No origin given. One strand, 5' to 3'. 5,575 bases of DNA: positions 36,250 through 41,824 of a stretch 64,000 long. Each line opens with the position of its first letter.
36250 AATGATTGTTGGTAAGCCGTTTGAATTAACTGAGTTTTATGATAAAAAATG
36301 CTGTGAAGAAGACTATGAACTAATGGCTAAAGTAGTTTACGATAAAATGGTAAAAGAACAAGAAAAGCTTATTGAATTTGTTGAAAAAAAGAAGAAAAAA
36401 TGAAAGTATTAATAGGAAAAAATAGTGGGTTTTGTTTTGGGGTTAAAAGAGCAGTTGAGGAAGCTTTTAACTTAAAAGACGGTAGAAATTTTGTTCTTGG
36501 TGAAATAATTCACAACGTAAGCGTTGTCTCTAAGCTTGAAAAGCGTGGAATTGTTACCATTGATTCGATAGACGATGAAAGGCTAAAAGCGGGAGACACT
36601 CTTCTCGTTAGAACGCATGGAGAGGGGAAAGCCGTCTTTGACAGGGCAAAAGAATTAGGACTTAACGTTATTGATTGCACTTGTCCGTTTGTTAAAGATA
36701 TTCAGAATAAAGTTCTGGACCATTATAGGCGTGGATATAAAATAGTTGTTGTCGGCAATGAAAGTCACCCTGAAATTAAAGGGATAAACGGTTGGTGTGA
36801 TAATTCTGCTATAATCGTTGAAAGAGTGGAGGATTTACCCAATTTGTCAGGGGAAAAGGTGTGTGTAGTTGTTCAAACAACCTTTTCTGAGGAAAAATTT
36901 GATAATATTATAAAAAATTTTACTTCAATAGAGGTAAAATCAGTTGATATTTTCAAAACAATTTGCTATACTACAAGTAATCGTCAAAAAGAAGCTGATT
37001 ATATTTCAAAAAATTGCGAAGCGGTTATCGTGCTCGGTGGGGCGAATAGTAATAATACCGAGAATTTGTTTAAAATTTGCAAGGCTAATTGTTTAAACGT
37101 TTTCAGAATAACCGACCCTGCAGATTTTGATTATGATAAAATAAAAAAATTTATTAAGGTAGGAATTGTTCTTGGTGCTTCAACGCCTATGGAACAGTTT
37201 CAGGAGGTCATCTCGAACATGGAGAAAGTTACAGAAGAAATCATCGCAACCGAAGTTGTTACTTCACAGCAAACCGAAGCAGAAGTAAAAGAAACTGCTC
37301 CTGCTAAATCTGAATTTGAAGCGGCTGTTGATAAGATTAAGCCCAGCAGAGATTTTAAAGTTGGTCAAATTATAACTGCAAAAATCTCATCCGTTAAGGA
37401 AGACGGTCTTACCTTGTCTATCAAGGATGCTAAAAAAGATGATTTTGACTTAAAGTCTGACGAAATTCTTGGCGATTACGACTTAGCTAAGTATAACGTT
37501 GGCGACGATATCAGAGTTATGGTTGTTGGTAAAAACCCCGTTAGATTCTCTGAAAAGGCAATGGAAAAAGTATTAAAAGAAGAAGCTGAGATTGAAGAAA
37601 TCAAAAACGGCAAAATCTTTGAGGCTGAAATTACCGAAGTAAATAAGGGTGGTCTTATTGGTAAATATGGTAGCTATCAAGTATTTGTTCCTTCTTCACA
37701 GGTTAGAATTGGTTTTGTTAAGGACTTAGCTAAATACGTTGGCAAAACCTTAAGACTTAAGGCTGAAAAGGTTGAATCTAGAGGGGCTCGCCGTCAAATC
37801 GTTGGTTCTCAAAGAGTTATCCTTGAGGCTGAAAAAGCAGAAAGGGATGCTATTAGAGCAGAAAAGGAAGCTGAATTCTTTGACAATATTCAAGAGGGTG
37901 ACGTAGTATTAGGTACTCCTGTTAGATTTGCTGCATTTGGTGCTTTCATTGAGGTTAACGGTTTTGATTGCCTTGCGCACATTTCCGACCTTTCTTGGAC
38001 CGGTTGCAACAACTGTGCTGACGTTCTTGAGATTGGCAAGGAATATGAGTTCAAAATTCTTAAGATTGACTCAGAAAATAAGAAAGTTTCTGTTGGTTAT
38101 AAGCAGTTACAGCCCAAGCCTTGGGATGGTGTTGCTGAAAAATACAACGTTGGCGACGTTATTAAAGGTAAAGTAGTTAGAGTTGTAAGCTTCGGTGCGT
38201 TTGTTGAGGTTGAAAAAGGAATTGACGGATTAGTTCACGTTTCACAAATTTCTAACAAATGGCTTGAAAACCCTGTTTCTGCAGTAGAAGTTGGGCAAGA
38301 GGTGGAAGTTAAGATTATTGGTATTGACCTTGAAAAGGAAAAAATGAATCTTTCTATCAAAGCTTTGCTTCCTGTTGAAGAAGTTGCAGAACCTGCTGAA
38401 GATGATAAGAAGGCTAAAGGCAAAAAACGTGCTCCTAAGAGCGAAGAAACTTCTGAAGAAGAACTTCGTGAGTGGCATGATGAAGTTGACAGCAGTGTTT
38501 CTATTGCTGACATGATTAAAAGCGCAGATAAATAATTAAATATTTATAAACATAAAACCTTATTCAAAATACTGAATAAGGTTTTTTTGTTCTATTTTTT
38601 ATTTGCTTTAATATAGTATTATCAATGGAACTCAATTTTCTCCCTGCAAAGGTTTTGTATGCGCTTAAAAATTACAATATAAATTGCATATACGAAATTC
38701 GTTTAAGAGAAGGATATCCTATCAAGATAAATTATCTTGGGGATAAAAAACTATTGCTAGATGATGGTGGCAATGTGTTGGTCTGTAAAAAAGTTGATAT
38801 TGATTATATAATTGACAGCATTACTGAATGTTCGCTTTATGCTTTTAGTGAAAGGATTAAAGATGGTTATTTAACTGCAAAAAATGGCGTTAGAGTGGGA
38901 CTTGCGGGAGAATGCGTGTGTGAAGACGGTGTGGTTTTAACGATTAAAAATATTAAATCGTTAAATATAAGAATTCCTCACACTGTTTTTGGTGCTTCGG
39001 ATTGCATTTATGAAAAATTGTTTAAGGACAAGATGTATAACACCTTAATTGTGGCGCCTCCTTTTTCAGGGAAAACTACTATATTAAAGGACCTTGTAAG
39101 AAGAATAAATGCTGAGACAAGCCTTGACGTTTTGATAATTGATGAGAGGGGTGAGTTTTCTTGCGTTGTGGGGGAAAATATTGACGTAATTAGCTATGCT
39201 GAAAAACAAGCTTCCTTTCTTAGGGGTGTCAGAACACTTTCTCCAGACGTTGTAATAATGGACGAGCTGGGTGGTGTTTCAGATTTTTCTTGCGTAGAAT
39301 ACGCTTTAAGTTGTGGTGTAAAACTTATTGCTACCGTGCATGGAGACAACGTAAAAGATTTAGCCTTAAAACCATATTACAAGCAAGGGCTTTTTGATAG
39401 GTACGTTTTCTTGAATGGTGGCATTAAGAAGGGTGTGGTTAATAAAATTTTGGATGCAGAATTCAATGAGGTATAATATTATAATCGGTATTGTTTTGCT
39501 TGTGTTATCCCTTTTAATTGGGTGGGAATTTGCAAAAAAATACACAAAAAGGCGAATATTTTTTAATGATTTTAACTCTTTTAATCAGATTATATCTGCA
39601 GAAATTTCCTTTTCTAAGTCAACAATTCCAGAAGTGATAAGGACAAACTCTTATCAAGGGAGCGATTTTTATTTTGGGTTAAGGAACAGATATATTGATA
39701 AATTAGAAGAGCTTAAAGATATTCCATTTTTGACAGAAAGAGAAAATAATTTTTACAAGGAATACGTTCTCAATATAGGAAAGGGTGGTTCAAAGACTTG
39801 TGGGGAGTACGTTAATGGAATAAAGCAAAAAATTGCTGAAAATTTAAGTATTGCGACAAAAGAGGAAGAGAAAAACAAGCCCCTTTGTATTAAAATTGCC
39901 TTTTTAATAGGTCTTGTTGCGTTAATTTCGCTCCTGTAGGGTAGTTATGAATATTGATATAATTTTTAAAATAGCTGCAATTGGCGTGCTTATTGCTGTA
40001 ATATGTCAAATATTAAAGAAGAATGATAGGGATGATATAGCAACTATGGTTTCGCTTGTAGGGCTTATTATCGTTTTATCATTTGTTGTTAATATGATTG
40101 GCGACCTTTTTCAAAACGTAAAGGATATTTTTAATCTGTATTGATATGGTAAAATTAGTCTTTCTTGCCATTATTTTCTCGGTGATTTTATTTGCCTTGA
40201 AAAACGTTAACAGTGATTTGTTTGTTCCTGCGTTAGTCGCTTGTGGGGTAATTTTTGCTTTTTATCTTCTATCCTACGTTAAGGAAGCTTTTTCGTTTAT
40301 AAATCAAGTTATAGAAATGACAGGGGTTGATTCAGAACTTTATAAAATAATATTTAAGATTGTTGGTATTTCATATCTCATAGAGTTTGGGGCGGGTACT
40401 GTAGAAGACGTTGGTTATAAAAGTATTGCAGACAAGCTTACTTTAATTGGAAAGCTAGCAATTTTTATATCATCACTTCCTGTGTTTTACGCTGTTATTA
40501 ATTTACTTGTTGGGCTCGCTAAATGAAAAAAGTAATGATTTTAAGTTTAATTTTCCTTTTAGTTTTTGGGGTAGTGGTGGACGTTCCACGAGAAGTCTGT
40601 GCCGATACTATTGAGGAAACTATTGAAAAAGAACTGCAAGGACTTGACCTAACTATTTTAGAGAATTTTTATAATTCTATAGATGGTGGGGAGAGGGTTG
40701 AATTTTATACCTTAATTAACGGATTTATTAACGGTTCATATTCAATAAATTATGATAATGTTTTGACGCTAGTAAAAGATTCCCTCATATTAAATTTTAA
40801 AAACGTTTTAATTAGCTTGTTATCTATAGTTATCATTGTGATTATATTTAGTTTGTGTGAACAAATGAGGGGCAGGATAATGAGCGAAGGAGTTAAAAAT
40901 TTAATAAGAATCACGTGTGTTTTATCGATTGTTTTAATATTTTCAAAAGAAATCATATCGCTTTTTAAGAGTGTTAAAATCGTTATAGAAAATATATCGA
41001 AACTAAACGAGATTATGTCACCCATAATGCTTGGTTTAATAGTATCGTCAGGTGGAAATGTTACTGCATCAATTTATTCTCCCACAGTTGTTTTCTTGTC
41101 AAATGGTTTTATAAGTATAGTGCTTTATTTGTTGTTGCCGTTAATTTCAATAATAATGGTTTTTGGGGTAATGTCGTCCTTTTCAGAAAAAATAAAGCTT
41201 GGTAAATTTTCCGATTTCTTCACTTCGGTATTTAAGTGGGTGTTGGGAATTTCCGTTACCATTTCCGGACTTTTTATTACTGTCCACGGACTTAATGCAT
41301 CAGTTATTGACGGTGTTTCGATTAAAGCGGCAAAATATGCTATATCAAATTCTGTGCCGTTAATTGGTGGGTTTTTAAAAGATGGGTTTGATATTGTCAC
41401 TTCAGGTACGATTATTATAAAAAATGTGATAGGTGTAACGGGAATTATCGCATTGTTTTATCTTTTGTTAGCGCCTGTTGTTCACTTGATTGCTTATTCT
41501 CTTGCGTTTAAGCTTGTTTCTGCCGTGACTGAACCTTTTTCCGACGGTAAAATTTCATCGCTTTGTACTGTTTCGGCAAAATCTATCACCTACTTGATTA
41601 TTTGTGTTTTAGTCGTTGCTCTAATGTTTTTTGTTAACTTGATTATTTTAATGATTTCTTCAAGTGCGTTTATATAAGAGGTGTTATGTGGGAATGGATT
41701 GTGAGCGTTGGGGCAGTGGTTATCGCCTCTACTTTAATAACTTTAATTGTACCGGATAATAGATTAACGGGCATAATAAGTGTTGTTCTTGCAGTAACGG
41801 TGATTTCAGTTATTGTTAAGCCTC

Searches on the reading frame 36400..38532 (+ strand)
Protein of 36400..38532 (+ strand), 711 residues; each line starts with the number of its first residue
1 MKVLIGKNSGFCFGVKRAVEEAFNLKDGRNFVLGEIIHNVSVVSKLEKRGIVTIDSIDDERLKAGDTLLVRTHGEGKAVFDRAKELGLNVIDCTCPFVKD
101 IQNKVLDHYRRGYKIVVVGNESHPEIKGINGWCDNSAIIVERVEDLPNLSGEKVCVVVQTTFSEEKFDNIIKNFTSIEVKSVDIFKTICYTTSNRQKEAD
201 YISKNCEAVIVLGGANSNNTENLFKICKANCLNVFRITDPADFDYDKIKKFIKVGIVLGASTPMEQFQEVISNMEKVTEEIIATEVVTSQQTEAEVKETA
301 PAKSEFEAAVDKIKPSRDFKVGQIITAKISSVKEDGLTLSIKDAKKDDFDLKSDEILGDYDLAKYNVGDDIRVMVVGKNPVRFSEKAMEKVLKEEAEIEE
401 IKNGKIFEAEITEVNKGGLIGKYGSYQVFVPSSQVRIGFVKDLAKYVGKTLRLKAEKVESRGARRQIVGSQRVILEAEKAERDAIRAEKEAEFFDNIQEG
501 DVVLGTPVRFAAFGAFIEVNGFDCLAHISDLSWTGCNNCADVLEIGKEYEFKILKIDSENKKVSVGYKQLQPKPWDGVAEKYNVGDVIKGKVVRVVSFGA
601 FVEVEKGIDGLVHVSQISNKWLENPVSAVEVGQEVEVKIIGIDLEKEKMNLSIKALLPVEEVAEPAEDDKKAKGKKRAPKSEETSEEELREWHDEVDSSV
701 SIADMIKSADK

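Call 39: search_protein_families(library=pfam, proteins=[window:36400-38532:+], max_evalue=0.001)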
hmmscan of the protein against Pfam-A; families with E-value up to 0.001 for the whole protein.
window:36400-38532:+ (711 aa): 5 families
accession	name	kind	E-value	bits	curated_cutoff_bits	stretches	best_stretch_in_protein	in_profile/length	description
PF02401.23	LYTB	-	6.4e-81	272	24.5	1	3-275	1-267/267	LytB protein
PF00575.29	S1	-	1.2e-38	131.8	22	3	581-654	1-74/74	S1 RNA binding domain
PF23459.1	S1_RRP5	-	7e-08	33.4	27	1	585-652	4-71/72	RRP5 S1 domain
PF21710.3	Spt6_S1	-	7.9e-06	26.5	27.5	0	581-654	13-87/91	Spt6, S1/OB domain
PF13509.12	S1_2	-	0.00077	20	21.8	0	584-620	1-37/61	S1 domain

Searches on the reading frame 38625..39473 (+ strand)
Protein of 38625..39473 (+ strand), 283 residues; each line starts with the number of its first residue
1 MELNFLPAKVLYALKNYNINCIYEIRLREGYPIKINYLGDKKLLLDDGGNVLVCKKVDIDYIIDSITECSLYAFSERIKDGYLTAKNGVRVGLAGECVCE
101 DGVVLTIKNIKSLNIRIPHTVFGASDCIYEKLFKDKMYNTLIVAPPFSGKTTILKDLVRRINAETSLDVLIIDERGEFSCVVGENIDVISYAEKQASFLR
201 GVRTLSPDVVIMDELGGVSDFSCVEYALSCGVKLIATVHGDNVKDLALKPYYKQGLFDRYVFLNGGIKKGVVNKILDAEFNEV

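Call 39: search_protein_families(library=pfam, proteins=[window:38625-39473:+], max_evalue=0.001)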
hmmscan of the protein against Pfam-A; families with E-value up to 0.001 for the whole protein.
window:38625-39473:+ (283 aa): 1 family
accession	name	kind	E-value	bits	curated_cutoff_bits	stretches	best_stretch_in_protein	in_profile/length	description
PF19568.5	Spore_III_AA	-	4.4e-54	184.1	27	1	15-279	22-302/306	Sporulation stage III, protein AA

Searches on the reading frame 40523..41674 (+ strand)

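Call 55: search_protein_families(library=pfam, proteins=[window:40523-41674:+], max_evalue=0.0001)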
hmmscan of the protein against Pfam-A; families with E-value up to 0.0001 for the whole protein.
window:40523-41674:+ (384 aa): 1 family
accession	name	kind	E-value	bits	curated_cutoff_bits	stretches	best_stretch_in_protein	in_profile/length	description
PF09546.15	Spore_III_AE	-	1.5e-60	205.5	27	1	60-379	2-320/321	Stage III sporulation protein AE (spore_III_AE)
